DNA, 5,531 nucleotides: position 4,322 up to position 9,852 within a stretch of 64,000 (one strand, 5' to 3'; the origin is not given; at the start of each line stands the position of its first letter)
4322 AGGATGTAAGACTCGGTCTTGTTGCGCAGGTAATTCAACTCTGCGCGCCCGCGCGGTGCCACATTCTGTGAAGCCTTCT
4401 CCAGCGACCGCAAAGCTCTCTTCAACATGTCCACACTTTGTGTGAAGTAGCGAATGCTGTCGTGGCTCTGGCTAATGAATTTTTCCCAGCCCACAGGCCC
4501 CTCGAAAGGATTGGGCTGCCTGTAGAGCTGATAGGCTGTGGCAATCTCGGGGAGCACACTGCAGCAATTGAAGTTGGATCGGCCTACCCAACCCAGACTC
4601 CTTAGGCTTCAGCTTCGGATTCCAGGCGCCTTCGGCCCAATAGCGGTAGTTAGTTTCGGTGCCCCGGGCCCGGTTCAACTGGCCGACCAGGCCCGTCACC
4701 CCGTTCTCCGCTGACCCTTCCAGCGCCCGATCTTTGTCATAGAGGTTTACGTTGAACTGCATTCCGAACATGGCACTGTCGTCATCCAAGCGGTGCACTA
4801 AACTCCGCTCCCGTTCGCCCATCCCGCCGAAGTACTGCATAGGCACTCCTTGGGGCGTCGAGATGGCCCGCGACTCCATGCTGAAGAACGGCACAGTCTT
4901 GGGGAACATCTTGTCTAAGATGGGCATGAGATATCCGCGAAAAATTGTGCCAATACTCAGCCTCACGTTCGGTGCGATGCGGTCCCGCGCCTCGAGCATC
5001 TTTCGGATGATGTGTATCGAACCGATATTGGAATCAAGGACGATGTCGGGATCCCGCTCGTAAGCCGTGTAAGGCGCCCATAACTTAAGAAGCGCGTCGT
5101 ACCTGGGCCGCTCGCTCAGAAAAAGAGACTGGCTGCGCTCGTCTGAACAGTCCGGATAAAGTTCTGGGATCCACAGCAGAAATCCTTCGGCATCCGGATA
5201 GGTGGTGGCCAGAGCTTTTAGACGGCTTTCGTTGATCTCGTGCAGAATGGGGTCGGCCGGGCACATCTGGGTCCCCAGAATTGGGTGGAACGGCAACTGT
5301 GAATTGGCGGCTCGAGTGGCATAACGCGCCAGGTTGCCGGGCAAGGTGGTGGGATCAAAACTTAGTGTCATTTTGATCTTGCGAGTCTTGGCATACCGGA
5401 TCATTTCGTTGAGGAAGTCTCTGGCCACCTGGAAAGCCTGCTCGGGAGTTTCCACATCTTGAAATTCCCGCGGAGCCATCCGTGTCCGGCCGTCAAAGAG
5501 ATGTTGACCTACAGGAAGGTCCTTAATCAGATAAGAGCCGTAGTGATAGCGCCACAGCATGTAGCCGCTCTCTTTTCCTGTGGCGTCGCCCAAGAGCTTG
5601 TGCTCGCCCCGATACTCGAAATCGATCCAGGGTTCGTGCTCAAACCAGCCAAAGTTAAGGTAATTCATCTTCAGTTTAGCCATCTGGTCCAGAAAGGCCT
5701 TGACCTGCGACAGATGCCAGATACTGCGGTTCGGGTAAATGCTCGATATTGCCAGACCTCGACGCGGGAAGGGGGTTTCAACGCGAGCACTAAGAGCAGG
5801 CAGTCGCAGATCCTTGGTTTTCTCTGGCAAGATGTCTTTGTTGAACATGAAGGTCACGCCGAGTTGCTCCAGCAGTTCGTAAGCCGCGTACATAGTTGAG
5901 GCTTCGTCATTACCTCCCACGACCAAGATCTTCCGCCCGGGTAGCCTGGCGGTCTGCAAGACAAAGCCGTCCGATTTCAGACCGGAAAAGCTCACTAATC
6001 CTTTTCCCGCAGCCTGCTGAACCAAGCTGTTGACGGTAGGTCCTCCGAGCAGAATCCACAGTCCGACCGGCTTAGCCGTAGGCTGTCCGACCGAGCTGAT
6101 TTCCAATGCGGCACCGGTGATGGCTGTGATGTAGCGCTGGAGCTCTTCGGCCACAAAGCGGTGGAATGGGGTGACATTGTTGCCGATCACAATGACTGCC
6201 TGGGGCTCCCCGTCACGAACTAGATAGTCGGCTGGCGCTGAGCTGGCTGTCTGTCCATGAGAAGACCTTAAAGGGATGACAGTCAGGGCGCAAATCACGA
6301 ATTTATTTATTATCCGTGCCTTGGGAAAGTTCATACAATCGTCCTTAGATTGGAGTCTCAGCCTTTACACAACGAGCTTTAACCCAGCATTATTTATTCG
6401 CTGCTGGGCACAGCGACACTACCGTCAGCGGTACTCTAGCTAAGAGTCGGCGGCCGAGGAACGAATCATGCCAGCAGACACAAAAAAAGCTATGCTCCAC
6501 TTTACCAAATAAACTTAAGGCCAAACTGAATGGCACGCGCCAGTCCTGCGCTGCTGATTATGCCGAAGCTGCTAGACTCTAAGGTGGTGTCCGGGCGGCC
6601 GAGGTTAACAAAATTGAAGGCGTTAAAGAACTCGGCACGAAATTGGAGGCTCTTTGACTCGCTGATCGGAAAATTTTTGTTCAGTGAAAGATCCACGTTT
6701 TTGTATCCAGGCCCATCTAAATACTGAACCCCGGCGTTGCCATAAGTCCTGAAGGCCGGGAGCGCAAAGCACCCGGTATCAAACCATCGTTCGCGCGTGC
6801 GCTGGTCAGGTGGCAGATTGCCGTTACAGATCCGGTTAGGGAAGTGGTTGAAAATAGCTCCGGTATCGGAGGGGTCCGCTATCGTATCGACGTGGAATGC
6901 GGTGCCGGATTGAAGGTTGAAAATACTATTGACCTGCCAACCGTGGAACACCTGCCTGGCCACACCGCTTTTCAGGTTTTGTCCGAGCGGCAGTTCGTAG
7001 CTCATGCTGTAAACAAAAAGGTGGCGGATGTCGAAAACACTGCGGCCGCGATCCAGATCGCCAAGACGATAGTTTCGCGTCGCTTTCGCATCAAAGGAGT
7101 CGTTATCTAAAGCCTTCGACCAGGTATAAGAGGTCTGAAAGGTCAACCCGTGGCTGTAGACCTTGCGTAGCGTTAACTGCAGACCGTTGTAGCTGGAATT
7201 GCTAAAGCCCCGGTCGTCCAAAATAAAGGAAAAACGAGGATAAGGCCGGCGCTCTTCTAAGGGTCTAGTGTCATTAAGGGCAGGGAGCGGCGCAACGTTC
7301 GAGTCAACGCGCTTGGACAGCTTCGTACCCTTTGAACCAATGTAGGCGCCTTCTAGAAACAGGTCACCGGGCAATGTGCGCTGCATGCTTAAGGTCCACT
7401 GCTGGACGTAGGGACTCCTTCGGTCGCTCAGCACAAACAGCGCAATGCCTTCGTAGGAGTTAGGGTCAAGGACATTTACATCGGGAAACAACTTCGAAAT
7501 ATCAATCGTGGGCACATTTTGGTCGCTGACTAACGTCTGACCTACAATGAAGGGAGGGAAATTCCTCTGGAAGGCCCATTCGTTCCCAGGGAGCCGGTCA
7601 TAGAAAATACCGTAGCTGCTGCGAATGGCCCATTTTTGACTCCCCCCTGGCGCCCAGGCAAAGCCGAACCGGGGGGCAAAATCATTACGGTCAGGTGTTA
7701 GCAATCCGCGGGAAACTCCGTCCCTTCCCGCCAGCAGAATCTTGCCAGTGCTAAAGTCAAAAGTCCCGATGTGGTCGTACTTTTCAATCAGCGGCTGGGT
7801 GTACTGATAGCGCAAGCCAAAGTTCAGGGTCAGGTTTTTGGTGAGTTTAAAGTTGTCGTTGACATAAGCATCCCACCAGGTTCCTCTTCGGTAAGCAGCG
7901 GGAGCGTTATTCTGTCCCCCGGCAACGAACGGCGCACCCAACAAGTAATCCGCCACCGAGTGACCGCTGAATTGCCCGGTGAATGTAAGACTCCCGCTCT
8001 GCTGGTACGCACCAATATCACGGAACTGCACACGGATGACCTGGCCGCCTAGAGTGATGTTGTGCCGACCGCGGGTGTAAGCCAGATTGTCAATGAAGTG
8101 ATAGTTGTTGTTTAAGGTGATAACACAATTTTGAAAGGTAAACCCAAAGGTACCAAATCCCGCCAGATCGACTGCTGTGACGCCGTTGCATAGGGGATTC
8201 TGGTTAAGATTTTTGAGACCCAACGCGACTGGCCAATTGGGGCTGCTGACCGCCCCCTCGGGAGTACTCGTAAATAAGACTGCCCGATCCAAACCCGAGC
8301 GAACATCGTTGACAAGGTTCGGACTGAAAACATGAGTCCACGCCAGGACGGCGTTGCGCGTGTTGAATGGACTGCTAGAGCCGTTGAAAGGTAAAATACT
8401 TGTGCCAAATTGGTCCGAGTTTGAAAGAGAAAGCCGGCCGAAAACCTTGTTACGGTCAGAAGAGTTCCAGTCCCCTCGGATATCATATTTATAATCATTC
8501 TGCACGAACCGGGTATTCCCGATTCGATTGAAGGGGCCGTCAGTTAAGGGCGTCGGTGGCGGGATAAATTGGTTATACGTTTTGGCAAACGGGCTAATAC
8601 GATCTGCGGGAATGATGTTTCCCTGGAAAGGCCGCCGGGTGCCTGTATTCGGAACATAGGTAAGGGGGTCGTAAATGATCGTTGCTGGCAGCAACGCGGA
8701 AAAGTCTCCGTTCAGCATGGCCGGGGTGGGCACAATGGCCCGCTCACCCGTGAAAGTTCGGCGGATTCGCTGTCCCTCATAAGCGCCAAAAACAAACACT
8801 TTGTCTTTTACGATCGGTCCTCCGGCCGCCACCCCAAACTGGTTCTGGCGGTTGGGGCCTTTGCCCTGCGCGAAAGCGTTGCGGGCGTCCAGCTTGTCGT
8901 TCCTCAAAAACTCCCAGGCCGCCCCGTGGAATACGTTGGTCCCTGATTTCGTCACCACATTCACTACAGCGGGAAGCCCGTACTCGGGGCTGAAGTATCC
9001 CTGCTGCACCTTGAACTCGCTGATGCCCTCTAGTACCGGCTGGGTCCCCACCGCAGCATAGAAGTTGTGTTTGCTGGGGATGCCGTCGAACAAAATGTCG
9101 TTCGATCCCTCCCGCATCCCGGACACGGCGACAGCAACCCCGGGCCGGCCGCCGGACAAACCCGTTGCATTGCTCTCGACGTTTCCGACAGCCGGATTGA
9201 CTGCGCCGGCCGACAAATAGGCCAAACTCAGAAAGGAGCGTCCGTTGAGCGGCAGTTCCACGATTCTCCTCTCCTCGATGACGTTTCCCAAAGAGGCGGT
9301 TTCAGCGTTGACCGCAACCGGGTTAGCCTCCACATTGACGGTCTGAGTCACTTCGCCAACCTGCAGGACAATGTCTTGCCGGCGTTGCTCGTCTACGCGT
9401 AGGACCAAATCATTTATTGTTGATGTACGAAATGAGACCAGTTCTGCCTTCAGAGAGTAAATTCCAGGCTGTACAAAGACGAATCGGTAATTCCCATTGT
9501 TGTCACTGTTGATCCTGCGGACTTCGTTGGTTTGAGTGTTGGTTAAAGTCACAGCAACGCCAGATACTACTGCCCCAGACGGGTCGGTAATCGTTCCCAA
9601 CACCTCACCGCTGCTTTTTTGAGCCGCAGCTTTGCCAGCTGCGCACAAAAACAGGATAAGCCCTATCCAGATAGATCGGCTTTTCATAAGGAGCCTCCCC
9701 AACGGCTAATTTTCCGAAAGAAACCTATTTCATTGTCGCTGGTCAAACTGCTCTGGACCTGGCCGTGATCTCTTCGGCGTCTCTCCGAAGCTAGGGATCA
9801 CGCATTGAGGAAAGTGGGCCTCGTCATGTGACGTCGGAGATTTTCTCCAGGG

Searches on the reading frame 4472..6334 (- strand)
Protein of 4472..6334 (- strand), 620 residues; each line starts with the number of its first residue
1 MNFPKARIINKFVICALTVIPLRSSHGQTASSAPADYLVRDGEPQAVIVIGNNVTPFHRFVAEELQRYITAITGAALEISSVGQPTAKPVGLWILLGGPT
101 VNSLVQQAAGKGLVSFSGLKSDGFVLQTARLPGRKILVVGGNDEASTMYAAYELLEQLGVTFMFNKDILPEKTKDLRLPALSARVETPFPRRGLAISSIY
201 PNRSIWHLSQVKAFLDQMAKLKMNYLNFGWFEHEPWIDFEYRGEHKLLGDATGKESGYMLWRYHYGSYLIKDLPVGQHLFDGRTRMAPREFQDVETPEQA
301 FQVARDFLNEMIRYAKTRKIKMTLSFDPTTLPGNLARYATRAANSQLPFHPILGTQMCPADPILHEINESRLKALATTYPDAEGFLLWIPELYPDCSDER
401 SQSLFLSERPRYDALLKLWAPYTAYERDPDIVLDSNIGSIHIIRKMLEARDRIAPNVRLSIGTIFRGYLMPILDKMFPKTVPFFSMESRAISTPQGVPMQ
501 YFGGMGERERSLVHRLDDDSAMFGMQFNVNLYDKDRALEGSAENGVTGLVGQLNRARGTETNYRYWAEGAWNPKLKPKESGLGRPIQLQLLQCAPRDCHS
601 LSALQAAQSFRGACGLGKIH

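Call 8: search_protein_families(library=pfam, proteins=[window:4472-6334:-], max_evalue=0.0001)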
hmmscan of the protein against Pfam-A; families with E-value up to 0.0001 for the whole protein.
window:4472-6334:- (620 aa): 2 families
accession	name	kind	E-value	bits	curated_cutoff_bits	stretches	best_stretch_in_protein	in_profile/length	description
PF05124.17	S_layer_C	-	1.4e-08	35.1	23.9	1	94-158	113-177/177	S-layer like family, outer domain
PF03648.19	Glyco_hydro_67N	-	3.3e-08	34.2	24.3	1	48-154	25-120/120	Glycosyl hydrolase family 67 N-terminus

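Call 52: search_solved_structures(query=window:4472-6334:-, max_evalue=0.01)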
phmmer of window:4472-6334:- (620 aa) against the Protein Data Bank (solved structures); distinct sequences matched with E-value up to 0.01: 1.
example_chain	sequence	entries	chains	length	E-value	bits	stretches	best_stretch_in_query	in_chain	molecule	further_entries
9fsa_A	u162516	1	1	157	0.0016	20.1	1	93-158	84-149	S-layer protein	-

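Call 77: search_protein_families(library=ncbifam, proteins=[window:4472-6334:-], max_evalue=0.001)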
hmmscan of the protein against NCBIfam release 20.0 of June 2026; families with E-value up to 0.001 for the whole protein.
window:4472-6334:- (620 aa): 1 family
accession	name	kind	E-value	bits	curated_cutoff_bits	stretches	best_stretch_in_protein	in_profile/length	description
TIGR01564.1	S_layer_MJ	subfamily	1.2e-06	27.4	25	1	94-158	507-571/571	S-layer protein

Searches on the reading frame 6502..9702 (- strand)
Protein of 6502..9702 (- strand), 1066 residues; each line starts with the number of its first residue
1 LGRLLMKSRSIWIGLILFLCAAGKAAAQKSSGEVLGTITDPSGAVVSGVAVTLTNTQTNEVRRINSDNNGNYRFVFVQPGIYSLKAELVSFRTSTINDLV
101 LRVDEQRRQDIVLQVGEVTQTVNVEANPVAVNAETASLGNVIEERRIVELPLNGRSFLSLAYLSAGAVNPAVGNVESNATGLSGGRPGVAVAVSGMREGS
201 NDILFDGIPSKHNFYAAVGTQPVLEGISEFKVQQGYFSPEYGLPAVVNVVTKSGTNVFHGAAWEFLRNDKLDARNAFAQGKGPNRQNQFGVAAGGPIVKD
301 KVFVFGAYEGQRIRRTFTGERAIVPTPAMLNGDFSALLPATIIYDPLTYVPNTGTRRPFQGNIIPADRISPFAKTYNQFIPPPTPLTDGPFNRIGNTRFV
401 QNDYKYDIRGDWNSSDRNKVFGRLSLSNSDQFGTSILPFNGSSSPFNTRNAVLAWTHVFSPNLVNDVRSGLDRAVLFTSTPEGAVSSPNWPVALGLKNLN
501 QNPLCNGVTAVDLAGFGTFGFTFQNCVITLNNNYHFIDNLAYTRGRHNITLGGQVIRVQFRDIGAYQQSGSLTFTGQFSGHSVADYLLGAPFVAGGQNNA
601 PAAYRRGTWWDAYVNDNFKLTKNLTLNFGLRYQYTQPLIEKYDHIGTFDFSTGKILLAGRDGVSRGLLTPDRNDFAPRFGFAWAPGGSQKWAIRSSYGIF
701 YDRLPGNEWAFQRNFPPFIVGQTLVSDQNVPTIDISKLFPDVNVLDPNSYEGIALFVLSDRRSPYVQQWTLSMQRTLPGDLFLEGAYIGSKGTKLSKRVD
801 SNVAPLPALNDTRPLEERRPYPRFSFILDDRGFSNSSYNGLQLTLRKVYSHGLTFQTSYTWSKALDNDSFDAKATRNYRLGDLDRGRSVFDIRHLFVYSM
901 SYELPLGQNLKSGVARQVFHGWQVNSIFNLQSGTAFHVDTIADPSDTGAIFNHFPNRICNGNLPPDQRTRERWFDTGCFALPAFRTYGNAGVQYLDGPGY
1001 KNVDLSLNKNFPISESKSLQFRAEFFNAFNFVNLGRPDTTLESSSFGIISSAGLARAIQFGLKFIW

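Call 8: search_protein_families(library=pfam, proteins=[window:6502-9702:-], max_evalue=0.0001)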
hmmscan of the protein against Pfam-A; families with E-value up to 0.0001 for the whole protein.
window:6502-9702:- (1066 aa): 3 families
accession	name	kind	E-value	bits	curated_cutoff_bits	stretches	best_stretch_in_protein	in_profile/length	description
PF25183.1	OMP_b-brl_4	-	3.8e-231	770.3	30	1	250-1059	1-838/838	Outer membrane beta barrel domain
PF13620.12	CarboxypepD_reg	-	1.9e-18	67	32.3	1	34-114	2-82/82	Carboxypeptidase regulatory-like domain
PF17210.9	SdrD_B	-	7.9e-06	26.5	29.7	1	40-95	18-73/112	SdrD B-like domain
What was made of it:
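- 4472..9702 (-): Probably associated uptake and depolymerisation genes: a GH67N-like protein (4472-6334) and a TonB-dependent-type outer-membrane barrel (6502-9702). Call 8.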
